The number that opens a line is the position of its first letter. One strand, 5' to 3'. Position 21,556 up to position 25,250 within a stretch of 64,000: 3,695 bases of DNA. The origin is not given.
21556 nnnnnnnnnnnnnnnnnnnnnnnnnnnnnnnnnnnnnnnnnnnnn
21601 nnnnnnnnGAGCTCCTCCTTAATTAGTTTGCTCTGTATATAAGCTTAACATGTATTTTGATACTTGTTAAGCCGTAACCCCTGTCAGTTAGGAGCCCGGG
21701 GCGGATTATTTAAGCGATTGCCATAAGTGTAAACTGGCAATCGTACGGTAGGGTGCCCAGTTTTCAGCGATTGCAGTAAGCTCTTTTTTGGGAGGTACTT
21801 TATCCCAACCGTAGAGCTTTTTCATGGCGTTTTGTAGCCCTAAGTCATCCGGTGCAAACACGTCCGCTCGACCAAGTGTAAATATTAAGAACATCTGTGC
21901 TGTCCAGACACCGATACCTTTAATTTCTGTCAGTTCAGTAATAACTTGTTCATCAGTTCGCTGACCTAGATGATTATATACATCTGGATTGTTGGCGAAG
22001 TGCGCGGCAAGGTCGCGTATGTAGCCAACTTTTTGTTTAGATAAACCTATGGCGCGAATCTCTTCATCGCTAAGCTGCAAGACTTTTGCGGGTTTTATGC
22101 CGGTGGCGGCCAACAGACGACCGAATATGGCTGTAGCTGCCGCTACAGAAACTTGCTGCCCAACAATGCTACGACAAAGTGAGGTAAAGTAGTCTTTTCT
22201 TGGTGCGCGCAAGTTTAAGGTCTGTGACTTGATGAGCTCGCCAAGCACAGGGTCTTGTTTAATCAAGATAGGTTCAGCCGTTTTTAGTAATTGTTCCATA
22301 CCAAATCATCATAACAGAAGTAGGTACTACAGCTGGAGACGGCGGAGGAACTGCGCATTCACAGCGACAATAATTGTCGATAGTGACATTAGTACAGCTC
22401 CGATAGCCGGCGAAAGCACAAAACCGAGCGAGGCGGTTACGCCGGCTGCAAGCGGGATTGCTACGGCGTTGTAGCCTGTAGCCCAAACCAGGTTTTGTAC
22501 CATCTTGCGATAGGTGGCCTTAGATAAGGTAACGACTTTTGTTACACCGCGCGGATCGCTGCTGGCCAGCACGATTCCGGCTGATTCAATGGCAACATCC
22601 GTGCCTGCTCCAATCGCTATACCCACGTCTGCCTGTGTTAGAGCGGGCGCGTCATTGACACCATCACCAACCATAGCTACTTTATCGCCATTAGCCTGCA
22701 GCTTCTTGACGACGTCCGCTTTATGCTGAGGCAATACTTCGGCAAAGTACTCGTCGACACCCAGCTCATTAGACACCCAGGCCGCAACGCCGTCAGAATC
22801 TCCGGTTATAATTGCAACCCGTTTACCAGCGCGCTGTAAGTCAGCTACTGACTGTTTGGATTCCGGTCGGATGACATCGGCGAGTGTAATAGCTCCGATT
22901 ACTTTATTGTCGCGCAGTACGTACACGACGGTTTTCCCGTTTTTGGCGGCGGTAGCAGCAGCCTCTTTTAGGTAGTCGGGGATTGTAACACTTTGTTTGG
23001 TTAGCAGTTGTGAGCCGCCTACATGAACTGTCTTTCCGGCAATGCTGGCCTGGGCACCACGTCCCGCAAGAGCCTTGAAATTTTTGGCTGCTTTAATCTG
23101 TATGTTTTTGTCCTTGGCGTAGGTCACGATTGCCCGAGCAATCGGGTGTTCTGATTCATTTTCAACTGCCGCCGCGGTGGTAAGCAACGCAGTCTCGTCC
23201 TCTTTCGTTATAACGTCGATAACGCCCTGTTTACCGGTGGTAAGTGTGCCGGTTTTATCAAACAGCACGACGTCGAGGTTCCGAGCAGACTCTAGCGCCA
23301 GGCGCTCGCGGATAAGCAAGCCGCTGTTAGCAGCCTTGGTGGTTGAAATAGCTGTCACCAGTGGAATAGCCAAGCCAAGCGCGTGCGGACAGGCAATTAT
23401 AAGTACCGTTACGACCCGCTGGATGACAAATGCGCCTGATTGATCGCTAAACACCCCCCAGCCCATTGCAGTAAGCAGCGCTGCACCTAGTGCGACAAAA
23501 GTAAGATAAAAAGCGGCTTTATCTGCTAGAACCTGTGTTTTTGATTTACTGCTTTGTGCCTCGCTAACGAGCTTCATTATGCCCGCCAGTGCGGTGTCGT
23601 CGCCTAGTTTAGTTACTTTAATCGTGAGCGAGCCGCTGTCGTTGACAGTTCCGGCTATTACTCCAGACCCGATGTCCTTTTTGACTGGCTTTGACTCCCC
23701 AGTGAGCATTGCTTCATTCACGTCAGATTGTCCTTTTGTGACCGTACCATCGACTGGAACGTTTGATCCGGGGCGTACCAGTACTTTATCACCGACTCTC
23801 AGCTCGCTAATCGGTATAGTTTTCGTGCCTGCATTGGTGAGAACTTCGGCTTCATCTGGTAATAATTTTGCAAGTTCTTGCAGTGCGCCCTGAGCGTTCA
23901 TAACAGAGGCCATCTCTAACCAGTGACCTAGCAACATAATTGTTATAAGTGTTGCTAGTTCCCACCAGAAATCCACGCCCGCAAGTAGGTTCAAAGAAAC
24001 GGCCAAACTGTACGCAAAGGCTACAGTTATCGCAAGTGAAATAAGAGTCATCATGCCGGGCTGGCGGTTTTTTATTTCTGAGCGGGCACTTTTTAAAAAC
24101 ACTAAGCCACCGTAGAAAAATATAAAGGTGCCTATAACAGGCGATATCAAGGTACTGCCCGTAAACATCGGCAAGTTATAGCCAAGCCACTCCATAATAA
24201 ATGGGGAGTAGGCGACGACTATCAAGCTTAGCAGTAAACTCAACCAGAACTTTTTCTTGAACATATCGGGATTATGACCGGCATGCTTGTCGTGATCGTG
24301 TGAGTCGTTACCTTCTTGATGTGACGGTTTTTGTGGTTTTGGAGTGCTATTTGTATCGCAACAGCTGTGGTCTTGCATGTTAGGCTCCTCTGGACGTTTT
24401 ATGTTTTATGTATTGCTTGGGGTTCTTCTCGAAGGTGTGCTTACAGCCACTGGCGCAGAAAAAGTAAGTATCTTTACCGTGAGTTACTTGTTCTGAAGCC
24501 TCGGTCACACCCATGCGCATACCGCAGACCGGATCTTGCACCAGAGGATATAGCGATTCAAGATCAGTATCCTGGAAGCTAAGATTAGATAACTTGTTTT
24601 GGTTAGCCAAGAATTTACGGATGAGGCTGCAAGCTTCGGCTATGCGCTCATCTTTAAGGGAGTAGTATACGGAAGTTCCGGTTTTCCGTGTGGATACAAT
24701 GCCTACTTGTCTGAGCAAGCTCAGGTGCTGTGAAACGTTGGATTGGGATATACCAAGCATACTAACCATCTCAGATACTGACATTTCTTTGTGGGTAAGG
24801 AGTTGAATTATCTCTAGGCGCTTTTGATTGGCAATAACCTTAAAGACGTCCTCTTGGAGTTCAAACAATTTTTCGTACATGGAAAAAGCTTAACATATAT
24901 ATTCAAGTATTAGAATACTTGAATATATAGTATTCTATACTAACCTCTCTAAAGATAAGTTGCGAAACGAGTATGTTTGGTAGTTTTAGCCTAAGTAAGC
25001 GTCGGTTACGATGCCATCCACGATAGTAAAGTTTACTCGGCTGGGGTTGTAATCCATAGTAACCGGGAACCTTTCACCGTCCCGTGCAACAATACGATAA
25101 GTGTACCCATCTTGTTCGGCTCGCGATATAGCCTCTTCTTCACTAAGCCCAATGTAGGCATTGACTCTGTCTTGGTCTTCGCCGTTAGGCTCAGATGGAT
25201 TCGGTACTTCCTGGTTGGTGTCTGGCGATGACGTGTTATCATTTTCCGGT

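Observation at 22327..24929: Compact copper-efflux module: ArsR-YHS fusion repressor, CopB-type ATPase and a 34-bp perfect palindromic operator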

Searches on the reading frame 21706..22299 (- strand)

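Call 38: search_protein_families(library=pfam, proteins=[window:21706-22299:-], max_evalue=0.01)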
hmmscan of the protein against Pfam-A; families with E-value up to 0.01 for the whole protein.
window:21706-22299:- (197 aa): 1 family
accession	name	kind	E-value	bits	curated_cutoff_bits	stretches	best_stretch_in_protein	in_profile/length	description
PF00730.31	HhH-GPD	-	9.5e-19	68.2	26.2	1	43-182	2-107/108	HhH-GPD superfamily base excision DNA repair protein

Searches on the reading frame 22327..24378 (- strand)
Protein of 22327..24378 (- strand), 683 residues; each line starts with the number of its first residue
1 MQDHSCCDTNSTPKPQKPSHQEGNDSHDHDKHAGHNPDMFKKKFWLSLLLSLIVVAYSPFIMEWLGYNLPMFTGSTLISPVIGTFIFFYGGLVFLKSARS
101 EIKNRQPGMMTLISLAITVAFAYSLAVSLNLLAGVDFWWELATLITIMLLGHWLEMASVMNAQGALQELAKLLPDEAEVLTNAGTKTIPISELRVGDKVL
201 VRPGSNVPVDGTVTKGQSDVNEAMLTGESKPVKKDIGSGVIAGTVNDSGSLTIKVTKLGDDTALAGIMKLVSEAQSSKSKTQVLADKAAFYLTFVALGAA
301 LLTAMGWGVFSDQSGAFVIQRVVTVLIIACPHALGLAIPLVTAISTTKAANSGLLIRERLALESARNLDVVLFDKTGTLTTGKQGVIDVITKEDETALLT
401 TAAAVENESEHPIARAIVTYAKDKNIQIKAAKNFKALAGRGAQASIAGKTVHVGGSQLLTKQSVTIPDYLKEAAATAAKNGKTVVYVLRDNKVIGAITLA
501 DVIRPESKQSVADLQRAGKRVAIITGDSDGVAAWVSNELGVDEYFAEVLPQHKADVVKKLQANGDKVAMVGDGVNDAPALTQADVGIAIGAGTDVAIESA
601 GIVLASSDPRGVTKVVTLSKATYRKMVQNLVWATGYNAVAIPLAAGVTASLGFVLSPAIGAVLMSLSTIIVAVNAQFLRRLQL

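Call 3: search_protein_families(library=pfam, proteins=[window:22327-24378:-], max_evalue=0.01)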
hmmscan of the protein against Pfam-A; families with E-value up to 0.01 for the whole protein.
window:22327-24378:- (683 aa): 5 families
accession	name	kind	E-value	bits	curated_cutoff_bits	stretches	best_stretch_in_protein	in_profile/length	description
PF00122.25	E1-E2_ATPase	-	3.4e-50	170.5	28.1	1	171-351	1-180/181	E1-E2 ATPase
PF00702.32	Hydrolase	-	3.5e-35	122.6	26.4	1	369-584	2-191/191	haloacid dehalogenase-like hydrolase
PF08282.18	Hydrolase_3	-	7.5e-08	32.9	20.9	1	556-615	195-254/255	haloacid dehalogenase-like hydrolase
PF12710.13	HAD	-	2.8e-05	25.1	27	1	497-580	80-188/189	haloacid dehalogenase-like hydrolase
PF13419.12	HAD_2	-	0.0043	17.6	23.8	0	506-584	83-172/178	Haloacid dehalogenase-like hydrolase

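Call 12: search_protein_families(library=ncbifam, proteins=[window:22327-24378:-], max_evalue=0.001)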
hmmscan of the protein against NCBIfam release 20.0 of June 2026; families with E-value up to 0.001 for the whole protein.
window:22327-24378:- (683 aa): 26 families (the best 25 are shown)
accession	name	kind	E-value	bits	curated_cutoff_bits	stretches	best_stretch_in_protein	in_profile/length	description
TIGR01525.1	ATPase-IB_hvy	subfamily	2.1e-177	591.4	346.25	1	109-677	1-559/560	heavy metal translocating P-type ATPase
TIGR01511.1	ATPase-IB1_Cu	subfamily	9.5e-177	589.1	397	1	91-679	2-542/542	copper-translocating P-type ATPase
NF007952.0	PRK10671.1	equivalog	2e-134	449.7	1316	1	77-681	224-834/838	copper-exporting P-type ATPase CopA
TIGR01512.1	ATPase-IB2_Cd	subfamily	5.1e-117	391.6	313.5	2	133-432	13-294/494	cadmium family heavy metal-translocating P-type ATPase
NF008262.1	PRK11033.1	equivalog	4.9e-99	332.7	1005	1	139-675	196-724/731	zinc/cadmium/mercury/lead-transporting ATPase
NF033775.1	P_type_ZntA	exception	4.3e-88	296.4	1240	1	140-675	202-725/732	Zn(II)/Cd(II)/Pb(II) translocating P-type ATPase ZntA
TIGR01494.1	ATPase_P-type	subfamily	1.2e-84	284.5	62.3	1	144-649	2-465/478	HAD-IC family P-type ATPase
TIGR01497.1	kdpB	equivalog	4.5e-58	196.9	527.9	1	181-621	112-565/675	potassium-transporting ATPase subunit KdpB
TIGR01647.1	ATPase-IIIA_H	equivalog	7.1e-54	183.2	615.5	2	116-542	41-482/755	plasma-membrane proton-efflux P-type ATPase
NF010609.0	PRK14010.1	equivalog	6e-46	156.9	1323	1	185-621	115-560/673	K(+)-transporting ATPase subunit B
TIGR01522.1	ATPase-IIA2_Ca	equivalog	1.4e-36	125.7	798.3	2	545-630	568-653/854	calcium-transporting P-type ATPase, PMR1-type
TIGR01517.1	ATPase-IIB_Ca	equivalog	1e-34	119.9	507.05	2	178-409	159-401/882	calcium-translocating P-type ATPase, PMCA-type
TIGR01657.1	P-ATPase-V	hypoth_equivalog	2.1e-33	115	618.25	3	545-590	783-828/1055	ATP13A2 family polyamine export P-type ATPase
TIGR01116.1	ATPase-IIA1_Ca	equivalog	1.5e-32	112.6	703.4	2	492-629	456-608/799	calcium-translocating P-type ATPase, SERCA-type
NF011702.0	PRK15122.1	subfamily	2.3e-22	78.8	975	1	544-628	621-705/907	magnesium-translocating P-type ATPase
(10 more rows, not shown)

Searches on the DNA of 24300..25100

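Call 63: search_rna_families(source=window, start=24300, end=25100, threshold=evalue, max_evalue=1)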
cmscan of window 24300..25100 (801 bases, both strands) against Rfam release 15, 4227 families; matches with E-value up to 1: 0.
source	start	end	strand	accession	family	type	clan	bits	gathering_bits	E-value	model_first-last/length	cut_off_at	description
